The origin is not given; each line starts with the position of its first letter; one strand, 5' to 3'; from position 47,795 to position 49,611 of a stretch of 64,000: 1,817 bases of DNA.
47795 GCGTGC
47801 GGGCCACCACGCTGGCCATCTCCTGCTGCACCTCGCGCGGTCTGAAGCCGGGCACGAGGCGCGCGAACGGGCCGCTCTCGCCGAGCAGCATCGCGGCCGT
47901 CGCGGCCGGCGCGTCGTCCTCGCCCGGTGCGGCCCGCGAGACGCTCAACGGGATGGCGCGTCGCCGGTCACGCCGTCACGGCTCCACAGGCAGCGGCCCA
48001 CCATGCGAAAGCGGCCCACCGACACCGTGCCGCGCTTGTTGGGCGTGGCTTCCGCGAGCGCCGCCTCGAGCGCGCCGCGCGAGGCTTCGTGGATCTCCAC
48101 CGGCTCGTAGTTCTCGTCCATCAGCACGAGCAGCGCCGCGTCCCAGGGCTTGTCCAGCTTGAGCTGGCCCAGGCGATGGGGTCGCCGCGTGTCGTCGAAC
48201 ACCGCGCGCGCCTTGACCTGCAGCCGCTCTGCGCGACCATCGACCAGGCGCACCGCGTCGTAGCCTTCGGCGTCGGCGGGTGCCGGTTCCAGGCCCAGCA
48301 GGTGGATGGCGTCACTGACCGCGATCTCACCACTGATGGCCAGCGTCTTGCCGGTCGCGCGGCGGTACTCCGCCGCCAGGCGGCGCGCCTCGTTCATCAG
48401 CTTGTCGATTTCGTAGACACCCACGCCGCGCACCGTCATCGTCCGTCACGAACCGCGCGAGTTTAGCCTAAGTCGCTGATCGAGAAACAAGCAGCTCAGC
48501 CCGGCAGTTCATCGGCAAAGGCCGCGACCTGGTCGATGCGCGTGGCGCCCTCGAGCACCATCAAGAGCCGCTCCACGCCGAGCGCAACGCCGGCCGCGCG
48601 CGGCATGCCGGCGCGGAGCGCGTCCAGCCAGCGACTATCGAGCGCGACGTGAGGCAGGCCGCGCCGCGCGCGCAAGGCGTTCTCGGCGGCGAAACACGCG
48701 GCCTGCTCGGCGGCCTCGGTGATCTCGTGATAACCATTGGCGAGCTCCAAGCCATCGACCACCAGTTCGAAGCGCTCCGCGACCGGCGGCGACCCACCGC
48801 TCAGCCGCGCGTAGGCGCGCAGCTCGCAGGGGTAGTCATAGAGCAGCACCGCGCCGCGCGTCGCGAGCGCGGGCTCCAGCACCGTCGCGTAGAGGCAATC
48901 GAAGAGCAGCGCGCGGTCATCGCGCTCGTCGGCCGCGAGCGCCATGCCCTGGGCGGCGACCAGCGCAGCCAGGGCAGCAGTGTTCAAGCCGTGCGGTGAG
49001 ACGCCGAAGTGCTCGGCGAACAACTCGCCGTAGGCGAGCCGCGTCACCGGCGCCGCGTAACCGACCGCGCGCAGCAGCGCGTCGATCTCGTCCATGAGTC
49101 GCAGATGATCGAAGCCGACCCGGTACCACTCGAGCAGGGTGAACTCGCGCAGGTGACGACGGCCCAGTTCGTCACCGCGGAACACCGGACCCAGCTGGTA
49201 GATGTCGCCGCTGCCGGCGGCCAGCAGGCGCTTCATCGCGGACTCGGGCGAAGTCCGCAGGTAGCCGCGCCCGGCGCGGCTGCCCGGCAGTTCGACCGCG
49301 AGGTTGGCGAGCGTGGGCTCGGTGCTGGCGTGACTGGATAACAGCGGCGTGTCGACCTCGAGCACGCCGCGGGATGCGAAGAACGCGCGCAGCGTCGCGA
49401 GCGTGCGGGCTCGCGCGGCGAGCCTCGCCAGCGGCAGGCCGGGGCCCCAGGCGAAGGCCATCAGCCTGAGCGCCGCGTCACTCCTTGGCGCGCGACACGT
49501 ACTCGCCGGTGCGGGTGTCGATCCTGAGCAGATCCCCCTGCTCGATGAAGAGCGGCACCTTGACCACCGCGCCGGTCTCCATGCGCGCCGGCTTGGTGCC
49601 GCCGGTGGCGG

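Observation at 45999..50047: Unknown 164-aa ORF translationally coupled to a DinG/YoaA helicase, in line with efp-epmA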

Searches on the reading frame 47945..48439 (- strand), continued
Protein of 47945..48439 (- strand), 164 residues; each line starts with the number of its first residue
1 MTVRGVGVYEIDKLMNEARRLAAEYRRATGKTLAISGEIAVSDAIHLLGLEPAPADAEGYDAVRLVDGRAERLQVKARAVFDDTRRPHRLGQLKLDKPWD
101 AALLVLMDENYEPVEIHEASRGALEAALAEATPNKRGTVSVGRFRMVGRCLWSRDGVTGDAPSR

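Call 67: get_annotated_region(hit=H6, flank=4000)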
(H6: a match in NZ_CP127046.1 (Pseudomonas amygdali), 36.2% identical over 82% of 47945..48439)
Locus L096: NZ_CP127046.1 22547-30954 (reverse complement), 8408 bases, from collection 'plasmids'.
description: Pseudomonas amygdali pv. lachrymans strain YM7902 plasmid pPlaYM7902A, complete sequence
organism: Pseudomonas amygdali (NCBI taxid 53707)
taxonomy: Bacteria; Pseudomonadota; Gammaproteobacteria; Pseudomonadales; Pseudomonadaceae; Pseudomonas; Pseudomonas amygdali
host: -; source: Cucumis sativus,Culture; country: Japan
typing (MOB-suite, as given by PLSDB): non-mobilizable; replicon rep_cluster_1081; mating-pair formation MPF_I
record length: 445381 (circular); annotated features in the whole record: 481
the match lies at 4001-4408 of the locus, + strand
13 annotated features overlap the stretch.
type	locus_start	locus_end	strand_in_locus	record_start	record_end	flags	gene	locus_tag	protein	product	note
CDS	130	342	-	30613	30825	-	-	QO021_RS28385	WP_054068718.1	hypothetical protein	-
CDS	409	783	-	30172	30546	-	-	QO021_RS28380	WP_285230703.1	hypothetical protein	-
CDS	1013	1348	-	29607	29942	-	-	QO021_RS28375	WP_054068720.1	hypothetical protein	-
CDS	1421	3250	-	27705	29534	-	-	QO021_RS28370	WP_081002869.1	phosphoadenosine phosphosulfate reductase family protein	-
CDS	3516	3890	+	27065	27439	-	-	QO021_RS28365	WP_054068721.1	hypothetical protein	-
CDS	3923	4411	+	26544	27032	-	-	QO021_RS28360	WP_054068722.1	hypothetical protein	-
CDS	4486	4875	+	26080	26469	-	-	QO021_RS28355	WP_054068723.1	hypothetical protein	-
CDS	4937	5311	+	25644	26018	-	-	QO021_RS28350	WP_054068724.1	hypothetical protein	-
CDS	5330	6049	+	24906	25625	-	-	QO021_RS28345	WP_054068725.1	hypothetical protein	-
CDS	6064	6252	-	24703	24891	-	-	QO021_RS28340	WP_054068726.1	hypothetical protein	-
CDS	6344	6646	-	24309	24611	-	-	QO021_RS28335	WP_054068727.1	hypothetical protein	-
CDS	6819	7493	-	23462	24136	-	-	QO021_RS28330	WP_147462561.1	hypothetical protein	-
CDS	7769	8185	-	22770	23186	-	-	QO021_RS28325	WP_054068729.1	hypothetical protein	-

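Call 68: get_annotated_region(hit=H11, flank=4000)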
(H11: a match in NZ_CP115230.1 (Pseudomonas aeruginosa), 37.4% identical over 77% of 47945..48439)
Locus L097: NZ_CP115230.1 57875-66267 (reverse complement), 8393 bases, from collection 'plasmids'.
description: Pseudomonas aeruginosa strain F051 plasmid pF051, complete sequence
organism: Pseudomonas aeruginosa (NCBI taxid 287)
taxonomy: Bacteria; Pseudomonadota; Gammaproteobacteria; Pseudomonadales; Pseudomonadaceae; Pseudomonas; Pseudomonas aeruginosa
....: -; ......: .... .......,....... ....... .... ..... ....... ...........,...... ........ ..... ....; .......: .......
typing (MOB-suite, as given by PLSDB): non-mobilizable
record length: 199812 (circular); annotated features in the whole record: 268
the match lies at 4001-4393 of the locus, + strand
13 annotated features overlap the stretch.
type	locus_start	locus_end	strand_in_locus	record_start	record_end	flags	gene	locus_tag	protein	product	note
CDS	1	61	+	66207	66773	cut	-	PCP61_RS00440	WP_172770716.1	hypothetical protein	-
CDS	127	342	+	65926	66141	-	-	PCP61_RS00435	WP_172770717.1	hypothetical protein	-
CDS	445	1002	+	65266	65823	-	-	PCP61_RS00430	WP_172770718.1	hypothetical protein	-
CDS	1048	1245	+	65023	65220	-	-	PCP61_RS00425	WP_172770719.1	hypothetical protein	-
CDS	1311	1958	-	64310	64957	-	-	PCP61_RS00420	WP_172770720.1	hypothetical protein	-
CDS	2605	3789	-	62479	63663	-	-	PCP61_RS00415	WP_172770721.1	hypothetical protein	-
CDS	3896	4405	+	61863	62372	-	-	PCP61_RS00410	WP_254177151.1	hypothetical protein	-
CDS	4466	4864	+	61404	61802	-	-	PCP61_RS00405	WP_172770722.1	hypothetical protein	-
CDS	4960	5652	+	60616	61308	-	-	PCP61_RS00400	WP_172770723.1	hypothetical protein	-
CDS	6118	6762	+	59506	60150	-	-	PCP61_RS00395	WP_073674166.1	hypothetical protein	-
CDS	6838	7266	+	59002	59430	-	-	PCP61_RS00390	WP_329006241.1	DUF6283 family protein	-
CDS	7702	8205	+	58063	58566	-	-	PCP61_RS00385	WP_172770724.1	hypothetical protein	-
CDS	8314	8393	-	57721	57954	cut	-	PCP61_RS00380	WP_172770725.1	hypothetical protein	-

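Call 73: find_encoding_contigs(protein=P0189, flank=5000, max_places=3)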
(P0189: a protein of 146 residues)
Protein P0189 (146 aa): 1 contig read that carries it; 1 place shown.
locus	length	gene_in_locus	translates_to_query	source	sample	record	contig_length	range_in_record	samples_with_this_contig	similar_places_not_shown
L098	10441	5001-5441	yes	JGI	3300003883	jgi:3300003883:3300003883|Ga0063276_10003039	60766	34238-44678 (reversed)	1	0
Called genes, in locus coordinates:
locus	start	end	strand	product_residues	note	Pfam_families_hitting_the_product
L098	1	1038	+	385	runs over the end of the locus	PF05958:tRNA_U5-meth_tr, PF13847:Methyltransf_31, PF08241:Methyltransf_11 (weak), PF13649:Methyltransf_25 (weak)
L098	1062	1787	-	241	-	PF18306:LDcluster4, PF03641:Lysine_decarbox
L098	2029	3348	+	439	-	PF04073:tRNA_edit, PF08668:HDOD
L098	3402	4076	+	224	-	PF13671:AAA_33 (faint), PF00406:ADK, PF13207:AAA_17, PF13238:AAA_18 (weak), PF05191:ADK_lid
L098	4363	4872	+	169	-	-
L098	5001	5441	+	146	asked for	-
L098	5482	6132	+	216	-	PF00814:TsaD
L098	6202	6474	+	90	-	-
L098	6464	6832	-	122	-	PF00581:Rhodanese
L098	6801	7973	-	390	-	PF01546:Peptidase_M20, PF07687:M20_dimer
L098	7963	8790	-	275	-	PF14805:THDPS_N_2, PF25084:LbH_EIF2B (faint), PF25087:GMPPB_C (faint), PF00132:Hexapep, PF14602:Hexapep_2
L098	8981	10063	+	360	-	PF12796:Ank_2, PF12796:Ank_2, PF13637:Ank_4, PF13857:Ank_5 (weak), PF00023:Ank, PF13606:Ank_3 (weak), PF12796:Ank_2, PF13637:Ank_4, +1 more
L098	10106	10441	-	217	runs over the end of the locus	PF11393:T4BSS_DotI_IcmL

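Call 74: find_encoding_contigs(protein=P0215, flank=5000, max_places=3)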
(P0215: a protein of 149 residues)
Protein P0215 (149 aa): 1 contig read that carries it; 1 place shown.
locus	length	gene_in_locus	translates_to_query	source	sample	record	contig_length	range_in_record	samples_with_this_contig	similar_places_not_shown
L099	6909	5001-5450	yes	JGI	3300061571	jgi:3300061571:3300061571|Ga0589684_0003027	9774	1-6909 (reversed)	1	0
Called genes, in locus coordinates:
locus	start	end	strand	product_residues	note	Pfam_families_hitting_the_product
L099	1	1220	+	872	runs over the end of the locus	PF00311:PEPcase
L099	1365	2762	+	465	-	PF04073:tRNA_edit, PF08668:HDOD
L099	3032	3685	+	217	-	PF00406:ADK, PF13207:AAA_17, PF13238:AAA_18 (faint), PF17213:Hydin_ADK (faint), PF05191:ADK_lid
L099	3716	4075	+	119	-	PF00085:Thioredoxin, PF14595:Thioredoxin_9 (weak)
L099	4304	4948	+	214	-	-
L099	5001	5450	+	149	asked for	-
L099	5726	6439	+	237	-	PF00814:TsaD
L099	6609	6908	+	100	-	?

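Call 75: find_encoding_contigs(protein=P0159, flank=5000, max_places=3)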
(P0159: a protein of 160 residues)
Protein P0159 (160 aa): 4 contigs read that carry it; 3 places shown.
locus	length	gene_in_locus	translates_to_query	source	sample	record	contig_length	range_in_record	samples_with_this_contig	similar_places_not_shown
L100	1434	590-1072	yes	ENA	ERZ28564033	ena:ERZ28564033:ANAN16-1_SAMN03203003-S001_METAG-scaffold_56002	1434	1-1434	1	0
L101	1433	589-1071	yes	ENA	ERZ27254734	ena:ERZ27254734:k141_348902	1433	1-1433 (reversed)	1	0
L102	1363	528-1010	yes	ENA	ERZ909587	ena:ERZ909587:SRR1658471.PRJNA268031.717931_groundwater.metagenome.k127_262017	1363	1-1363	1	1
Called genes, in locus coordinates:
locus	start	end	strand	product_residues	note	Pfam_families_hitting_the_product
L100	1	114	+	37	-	?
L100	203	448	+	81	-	-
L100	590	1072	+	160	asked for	-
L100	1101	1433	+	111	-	?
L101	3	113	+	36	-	?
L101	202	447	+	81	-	-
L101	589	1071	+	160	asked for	-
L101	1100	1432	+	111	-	?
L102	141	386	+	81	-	-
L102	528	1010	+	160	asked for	-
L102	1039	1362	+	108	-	?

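Call 76: find_encoding_contigs(protein=P0213, flank=5000, max_places=3)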
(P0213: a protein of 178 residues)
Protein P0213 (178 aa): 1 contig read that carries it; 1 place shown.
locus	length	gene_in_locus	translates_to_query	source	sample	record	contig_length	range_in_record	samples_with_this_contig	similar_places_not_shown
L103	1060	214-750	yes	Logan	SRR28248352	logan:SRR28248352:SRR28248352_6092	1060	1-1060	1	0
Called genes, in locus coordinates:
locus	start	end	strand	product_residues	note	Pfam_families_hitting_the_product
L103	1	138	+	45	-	?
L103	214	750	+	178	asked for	-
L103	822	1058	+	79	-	?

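Call 79: list_cluster_members(proteins=[P0189, P0215, P0159, P0213, P0158, P0161, P0144, P0135, P0166, P0154])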
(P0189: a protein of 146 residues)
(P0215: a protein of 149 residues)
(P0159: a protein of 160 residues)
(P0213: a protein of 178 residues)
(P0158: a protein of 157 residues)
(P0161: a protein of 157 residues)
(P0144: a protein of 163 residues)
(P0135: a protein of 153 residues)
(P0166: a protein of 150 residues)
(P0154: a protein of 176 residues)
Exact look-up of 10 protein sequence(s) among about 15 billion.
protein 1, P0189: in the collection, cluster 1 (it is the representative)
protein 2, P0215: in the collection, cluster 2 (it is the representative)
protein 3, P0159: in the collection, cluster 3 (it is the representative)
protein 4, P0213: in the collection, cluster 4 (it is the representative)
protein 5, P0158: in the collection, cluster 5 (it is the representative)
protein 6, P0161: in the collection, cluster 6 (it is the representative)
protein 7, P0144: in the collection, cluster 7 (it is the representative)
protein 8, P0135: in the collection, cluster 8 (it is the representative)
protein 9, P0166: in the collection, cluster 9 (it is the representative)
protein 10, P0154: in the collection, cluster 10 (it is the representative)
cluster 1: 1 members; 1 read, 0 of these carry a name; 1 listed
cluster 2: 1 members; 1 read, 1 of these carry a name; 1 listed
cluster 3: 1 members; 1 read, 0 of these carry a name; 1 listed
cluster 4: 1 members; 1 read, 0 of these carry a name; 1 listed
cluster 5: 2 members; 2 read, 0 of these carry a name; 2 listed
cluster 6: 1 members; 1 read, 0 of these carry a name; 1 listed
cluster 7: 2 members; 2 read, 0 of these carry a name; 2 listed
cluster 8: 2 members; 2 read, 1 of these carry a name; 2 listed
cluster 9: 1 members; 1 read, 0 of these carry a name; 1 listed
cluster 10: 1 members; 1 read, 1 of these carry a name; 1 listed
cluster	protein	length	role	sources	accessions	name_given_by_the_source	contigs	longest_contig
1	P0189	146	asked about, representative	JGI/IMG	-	-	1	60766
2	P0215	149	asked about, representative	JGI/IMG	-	hypothetical protein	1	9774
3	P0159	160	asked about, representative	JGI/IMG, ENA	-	-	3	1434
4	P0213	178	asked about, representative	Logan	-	-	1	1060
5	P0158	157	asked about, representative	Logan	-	-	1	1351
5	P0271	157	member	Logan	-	-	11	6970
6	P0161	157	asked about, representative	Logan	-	-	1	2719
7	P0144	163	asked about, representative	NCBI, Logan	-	-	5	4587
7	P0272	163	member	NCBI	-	-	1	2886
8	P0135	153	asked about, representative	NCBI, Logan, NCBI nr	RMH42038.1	MAG: hypothetical protein D6694_08395 [Gammaproteobacteria bacterium]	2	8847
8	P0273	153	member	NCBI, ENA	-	-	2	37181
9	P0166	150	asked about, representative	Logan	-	-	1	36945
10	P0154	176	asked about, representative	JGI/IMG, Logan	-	hypothetical protein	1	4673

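Call 80: find_encoding_contigs(protein=P0166, flank=6000, max_places=2)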
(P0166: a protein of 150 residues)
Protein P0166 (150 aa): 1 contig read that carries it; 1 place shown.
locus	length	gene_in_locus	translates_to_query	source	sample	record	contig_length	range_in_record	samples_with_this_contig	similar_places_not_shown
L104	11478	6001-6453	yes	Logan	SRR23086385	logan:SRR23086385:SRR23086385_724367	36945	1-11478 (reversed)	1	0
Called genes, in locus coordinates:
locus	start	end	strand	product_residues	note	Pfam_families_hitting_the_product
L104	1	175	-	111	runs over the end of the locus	PF13560:HTH_31 (weak), PF01381:HTH_3 (weak)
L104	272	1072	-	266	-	PF03099:BPL_LplA_LipB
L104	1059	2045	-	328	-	PF00762:Ferrochelatase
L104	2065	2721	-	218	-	PF00406:ADK, PF13207:AAA_17, PF17213:Hydin_ADK (faint), PF05191:ADK_lid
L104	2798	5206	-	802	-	PF02190:LON_substr_bdg, PF00004:AAA, PF07724:AAA_2 (faint), PF07728:AAA_5, PF22667:Lon_lid, PF05362:Lon_C, PF13541:ChlI (weak)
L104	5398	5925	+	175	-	-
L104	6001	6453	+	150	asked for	-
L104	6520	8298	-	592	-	PF11412:DsbD_N, PF02683:DsbD_TM, PF13386:DsbD_2 (weak), PF00085:Thioredoxin (weak), PF13899:Thioredoxin_7, PF13098:Thioredoxin_2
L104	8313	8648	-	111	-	PF03091:CutA1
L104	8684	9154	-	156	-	PF13511:DUF4124 (faint)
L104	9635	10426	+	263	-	PF01066:CDP-OH_P_transf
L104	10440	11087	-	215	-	PF13103:TonB_2, PF03544:TonB_C (weak)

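Call 81: find_encoding_contigs(protein=P0271, flank=6000, max_places=2)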
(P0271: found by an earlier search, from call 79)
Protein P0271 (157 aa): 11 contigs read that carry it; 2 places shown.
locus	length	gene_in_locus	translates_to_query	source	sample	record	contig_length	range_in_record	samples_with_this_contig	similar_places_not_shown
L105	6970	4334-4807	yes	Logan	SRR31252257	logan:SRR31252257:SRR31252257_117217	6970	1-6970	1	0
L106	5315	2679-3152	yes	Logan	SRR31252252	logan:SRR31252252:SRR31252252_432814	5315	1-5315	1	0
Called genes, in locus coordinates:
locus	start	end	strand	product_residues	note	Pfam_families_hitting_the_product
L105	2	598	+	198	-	?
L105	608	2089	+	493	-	PF04073:tRNA_edit, PF08668:HDOD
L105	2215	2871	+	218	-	PF00406:ADK, PF13207:AAA_17, PF05191:ADK_lid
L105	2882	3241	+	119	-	PF00085:Thioredoxin, PF14595:Thioredoxin_9 (weak), PF04756:OST3_OST6 (weak), PF13098:Thioredoxin_2 (weak), PF13905:Thioredoxin_8 (faint)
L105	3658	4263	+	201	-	-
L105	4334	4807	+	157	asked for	-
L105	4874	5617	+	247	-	PF00814:TsaD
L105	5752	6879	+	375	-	PF00620:RhoGAP (faint)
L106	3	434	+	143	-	?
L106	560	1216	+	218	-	PF00406:ADK, PF13207:AAA_17, PF05191:ADK_lid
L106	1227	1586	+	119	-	PF00085:Thioredoxin, PF14595:Thioredoxin_9 (weak), PF04756:OST3_OST6 (weak), PF13098:Thioredoxin_2 (weak), PF13905:Thioredoxin_8 (faint)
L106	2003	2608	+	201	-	-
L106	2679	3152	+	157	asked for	-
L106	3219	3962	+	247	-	PF00814:TsaD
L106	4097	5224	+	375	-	PF00620:RhoGAP (faint)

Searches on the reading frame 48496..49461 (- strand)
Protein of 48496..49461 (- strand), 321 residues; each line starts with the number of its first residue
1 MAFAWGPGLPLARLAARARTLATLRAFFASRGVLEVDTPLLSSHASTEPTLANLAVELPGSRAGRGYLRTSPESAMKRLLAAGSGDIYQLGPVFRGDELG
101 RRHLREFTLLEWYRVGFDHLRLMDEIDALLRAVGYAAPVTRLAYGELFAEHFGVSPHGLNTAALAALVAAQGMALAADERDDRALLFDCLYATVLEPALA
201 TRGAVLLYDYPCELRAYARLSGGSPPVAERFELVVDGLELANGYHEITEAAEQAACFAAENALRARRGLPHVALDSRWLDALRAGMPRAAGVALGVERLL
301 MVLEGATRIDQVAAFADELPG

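Call 3: search_protein_families(library=pfam, proteins=[window:48496-49461:-], max_evalue=1)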
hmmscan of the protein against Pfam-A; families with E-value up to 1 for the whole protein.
window:48496-49461:- (321 aa): 1 family
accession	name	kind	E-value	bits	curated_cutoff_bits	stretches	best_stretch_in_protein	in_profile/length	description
PF00152.25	tRNA-synt_2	-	2.8e-35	122.3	25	1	13-316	21-305/308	tRNA synthetases class II (D, K and N)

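Call 4: search_protein_families(library=ncbifam, proteins=[window:48496-49461:-], max_evalue=1)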
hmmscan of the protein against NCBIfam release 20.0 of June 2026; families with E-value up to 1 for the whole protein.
window:48496-49461:- (321 aa): 17 families
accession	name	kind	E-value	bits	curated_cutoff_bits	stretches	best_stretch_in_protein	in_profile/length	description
TIGR00462.1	genX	equivalog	4.1e-98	328.6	286.9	1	15-315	2-304/304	EF-P lysine aminoacylase EpmA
NF006828.0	PRK09350.1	equivalog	9.3e-91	304.4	264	1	4-316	6-321/325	elongation factor P--(R)-beta-lysine ligase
NF001756.1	PRK00484.1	subfamily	1.9e-40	139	468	2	138-315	308-482/488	lysine--tRNA ligase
TIGR00499.1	lysS_bact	equivalog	7.6e-38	130.4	427.6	1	13-316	171-490/496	lysine--tRNA ligase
NF002821.0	PRK02983.1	equivalog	1.2e-30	106.3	742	2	162-313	947-1093/1102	bifunctional lysylphosphatidylglycerol synthetase/lysine--tRNA ligase LysX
NF009101.0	PRK12445.1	subfamily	3.5e-27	95.1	1026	2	206-315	389-498/505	lysine--tRNA ligase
TIGR00458.1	aspS_nondisc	equivalog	6.4e-17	61.6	368.4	1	16-315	135-419/428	aspartate--tRNA(Asn) ligase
NF003483.0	PRK05159.1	equivalog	3e-16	59.3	353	1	13-316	136-430/438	aspartate--tRNA(Asn) ligase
NF001750.0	PRK00476.1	equivalog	9.5e-14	50.6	443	2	228-315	474-557/590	aspartate--tRNA ligase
TIGR00459.1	aspS_bact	equivalog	6.3e-13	47.9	373.85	2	227-316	470-555/586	aspartate--tRNA ligase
NF003037.0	PRK03932.1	equivalog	1.7e-08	33.8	414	2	17-125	136-250/451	asparagine--tRNA ligase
NF009460.0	PRK12820.1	equivalog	8.9e-08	30.7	1379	2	13-147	172-310/723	bifunctional aspartyl-tRNA synthetase/aspartyl/glutamyl-tRNA amidotransferase subunit C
TIGR00457.1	asnS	equivalog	1.5e-06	27.4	342.6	1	17-112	139-239/455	asparagine--tRNA ligase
TIGR02367.1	PylS_Cterm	equivalog_domain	1.8e-06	27.5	178.15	1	86-132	106-152/242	pyrrolysine--tRNA(Pyl) ligase large subunit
NF005054.0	PRK06462.1-4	equivalog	0.0016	17.5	309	1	277-316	269-309/318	asparagine synthetase A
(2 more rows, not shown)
